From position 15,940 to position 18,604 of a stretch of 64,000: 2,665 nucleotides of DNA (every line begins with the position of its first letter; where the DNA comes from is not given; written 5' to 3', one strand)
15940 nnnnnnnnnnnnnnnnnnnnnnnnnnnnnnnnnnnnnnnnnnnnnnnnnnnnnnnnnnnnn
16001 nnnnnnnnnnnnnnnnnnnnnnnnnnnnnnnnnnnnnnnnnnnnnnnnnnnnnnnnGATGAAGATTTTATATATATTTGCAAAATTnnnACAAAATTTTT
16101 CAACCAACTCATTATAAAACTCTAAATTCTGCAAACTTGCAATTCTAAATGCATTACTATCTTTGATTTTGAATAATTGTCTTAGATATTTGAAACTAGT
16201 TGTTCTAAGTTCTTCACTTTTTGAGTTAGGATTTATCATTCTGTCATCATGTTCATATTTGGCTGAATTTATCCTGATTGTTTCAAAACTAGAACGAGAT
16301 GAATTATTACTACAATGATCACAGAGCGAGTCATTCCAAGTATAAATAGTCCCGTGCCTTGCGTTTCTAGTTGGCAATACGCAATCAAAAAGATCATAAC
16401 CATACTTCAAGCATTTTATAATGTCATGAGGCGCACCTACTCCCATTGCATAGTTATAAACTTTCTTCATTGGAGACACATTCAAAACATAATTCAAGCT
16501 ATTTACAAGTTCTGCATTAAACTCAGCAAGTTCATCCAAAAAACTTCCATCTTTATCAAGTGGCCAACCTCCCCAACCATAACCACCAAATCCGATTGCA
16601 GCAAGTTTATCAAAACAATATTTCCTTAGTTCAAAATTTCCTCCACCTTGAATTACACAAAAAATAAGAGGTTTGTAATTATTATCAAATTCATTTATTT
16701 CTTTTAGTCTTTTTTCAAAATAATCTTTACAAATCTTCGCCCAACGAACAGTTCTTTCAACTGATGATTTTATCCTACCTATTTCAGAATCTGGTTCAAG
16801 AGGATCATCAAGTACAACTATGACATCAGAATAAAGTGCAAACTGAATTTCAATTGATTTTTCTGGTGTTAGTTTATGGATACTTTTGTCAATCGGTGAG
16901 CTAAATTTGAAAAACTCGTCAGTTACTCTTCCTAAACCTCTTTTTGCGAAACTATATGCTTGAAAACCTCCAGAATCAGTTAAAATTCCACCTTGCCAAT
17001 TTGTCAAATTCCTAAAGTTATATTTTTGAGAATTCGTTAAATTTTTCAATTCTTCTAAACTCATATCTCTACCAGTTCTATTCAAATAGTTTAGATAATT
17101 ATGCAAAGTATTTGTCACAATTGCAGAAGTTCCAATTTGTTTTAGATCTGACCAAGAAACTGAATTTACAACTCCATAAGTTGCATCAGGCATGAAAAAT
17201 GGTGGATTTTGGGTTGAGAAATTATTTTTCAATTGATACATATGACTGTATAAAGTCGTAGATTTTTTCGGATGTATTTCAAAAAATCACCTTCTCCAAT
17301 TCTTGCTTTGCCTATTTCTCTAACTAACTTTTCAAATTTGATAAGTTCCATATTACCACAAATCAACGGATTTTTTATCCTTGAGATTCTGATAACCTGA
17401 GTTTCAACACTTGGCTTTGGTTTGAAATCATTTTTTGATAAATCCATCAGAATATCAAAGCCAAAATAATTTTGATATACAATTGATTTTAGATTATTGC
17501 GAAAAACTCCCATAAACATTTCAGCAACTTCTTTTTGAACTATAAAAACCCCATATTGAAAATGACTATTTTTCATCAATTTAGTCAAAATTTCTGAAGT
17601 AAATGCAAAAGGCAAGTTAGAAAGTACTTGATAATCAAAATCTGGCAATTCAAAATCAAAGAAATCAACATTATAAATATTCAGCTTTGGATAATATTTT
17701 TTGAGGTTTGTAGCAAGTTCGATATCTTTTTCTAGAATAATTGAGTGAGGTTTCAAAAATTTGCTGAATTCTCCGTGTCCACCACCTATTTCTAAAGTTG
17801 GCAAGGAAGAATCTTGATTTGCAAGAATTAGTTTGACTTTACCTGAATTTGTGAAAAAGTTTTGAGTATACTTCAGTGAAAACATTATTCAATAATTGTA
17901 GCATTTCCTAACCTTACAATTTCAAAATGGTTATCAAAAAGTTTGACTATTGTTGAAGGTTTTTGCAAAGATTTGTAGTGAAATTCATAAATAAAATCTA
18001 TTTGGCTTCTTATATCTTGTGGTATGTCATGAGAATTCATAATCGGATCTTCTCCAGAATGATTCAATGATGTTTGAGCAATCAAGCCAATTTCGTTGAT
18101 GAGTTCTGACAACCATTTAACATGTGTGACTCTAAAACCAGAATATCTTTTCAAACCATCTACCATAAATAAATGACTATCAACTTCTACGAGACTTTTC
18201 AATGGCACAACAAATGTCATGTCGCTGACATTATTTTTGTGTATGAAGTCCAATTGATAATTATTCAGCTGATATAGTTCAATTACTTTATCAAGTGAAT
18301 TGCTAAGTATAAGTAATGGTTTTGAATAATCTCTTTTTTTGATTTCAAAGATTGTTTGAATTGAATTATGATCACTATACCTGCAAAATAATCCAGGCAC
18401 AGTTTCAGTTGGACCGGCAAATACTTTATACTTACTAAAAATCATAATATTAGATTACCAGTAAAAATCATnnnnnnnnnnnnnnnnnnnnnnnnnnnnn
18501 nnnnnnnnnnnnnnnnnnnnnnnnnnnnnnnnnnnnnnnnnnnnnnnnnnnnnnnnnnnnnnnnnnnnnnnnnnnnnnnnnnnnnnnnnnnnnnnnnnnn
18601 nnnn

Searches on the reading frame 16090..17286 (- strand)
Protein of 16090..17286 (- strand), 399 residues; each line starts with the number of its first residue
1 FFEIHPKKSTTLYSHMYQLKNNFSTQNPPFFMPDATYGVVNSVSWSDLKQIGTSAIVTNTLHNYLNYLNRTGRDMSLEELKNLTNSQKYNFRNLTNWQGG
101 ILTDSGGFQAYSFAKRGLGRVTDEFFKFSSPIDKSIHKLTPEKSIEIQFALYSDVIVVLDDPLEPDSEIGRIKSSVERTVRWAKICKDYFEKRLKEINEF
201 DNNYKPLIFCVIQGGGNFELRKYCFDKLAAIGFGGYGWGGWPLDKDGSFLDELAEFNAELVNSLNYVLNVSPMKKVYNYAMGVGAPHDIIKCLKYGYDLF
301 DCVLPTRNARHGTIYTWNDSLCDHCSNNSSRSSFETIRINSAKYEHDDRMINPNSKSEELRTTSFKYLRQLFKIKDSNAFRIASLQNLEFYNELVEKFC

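Call 24: search_protein_families(library=pfam, proteins=[window:16090-17286:-], max_evalue=0.01)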
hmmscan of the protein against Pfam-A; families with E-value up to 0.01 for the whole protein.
window:16090-17286:- (399 aa): 1 family
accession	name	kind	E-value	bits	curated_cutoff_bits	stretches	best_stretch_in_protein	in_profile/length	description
PF01702.25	TGT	-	2.8e-74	250.8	26.3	1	25-397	14-334/357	Queuine tRNA-ribosyltransferase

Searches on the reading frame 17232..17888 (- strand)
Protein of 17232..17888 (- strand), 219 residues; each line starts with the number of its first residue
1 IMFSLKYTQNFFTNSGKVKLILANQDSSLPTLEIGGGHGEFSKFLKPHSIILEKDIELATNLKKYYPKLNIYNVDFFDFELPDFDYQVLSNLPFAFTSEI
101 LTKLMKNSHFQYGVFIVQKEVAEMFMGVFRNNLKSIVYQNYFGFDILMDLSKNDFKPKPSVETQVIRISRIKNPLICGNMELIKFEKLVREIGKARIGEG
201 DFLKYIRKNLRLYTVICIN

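Call 24: search_protein_families(library=pfam, proteins=[window:17232-17888:-], max_evalue=0.01)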
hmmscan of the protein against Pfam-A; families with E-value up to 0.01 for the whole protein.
window:17232-17888:- (219 aa): 1 family
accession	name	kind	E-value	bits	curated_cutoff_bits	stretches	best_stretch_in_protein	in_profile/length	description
PF00398.26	RrnaAD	-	2.1e-24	86.5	24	1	6-191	7-210/263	Ribosomal RNA adenine dimethylase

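Call 58: search_protein_families(library=ncbifam, proteins=[window:17232-17888:-], max_evalue=0.01)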
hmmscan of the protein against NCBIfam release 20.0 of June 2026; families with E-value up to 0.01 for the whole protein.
window:17232-17888:- (219 aa): 18 families
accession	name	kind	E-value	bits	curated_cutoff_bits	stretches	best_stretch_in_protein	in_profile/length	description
NF000499.2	Erm23S_rRNA_broad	equivalog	1.4e-37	129.4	212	1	8-191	2-192/244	23S ribosomal RNA methyltransferase Erm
TIGR00755.1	ksgA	equivalog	5.1e-28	98.1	171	1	5-191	5-203/256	16S rRNA (adenine(1518)-N(6)/adenine(1519)-N(6))-dimethyltransferase RsmA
NF042988.1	Erm46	exception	3.5e-18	65.8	503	1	7-179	11-188/255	23S rRNA (adenine(2058)-N(6))-methyltransferase Erm(46)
NF011489.0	PRK14896.1-5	equivalog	1.7e-16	60.5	236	1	6-173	2-160/217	16S ribosomal RNA methyltransferase A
NF000337.1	erm_SHROVE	exception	2.5e-16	59.7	320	1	6-195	5-201/248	ErmE/ErmH/ErmO/ErmR family 23S rRNA (adenine(2058)-N(6))-methyltransferase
NF000077.1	Erm42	exception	2.8e-16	59.6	600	1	3-163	14-184/303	23S rRNA (adenine(2058)-N(6))-methyltransferase Erm(42)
NF042938.1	Erm55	exception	5.5e-15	55.1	525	1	7-176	11-185/270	23S rRNA (adenine(2058)-N(6))-methyltransferase Erm(55)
NF012222.1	erm_A_23S_MT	exception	7.6e-14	51.8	475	1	6-177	7-184/243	23S rRNA (adenine(2058)-N(6))-methyltransferase Erm(A)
NF000412.1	Erm43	exception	1.5e-13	50.9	500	1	6-179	7-186/243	23S rRNA (adenine(2058)-N(6))-methyltransferase Erm(43)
NF012218.0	erm_38_23S_MT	exception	2.7e-13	49.6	800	1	70-195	87-211/386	23S rRNA (adenine(2058)-N(6))-methyltransferase Erm(38)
NF012223.0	erm_F_23S_MT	exception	4.8e-12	45.7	575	1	22-170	31-184/266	23S rRNA (adenine(2058)-N(6))-methyltransferase Erm(F)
NF011486.0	PRK14896.1-1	equivalog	1.1e-11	44.3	450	1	31-169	53-200/284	16S ribosomal RNA methyltransferase A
NF045543.1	erm_G_23S_MT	exception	1.6e-09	37.9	515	1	5-172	6-180/244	23S rRNA (adenine(2058)-N(6))-methyltransferase Erm(G)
NF012219.1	erm_C_23S_MT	exception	1.1e-08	35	530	1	5-173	6-181/244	23S rRNA (adenine(2058)-N(6))-methyltransferase Erm(C)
NF000047.1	ErmV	exception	6.4e-08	32.3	500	1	15-179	22-194/259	23S rRNA (adenine(2058)-N(6))-methyltransferase Erm(V)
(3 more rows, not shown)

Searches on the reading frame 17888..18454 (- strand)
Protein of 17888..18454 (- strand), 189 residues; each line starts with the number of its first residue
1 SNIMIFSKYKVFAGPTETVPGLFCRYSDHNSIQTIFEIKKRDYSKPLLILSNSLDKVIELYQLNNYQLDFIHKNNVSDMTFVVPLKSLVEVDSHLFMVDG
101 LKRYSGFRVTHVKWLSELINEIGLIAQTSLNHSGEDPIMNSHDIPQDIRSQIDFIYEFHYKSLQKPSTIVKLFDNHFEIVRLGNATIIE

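Call 24: search_protein_families(library=pfam, proteins=[window:17888-18454:-], max_evalue=0.01)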
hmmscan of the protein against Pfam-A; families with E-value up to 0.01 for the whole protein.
window:17888-18454:- (189 aa): 1 family
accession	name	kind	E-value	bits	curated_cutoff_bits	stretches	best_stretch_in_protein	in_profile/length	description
PF01300.24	Sua5_yciO_yrdC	-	3.1e-29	102.2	25.1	1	10-183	7-178/178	Telomere recombination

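Call 58: search_protein_families(library=ncbifam, proteins=[window:17888-18454:-], max_evalue=0.01)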
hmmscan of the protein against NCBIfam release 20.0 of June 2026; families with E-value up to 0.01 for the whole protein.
window:17888-18454:- (189 aa): 2 families
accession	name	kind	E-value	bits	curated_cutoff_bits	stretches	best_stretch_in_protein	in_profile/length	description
TIGR00057.1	TIGR00057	equivalog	1.4e-23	83.2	123.2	1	7-185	19-193/202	L-threonylcarbamoyladenylate synthase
NF007919.1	PRK10634.1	equivalog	4.2e-18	65.5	175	1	5-175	4-172/176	L-threonylcarbamoyladenylate synthase type 1 TsaC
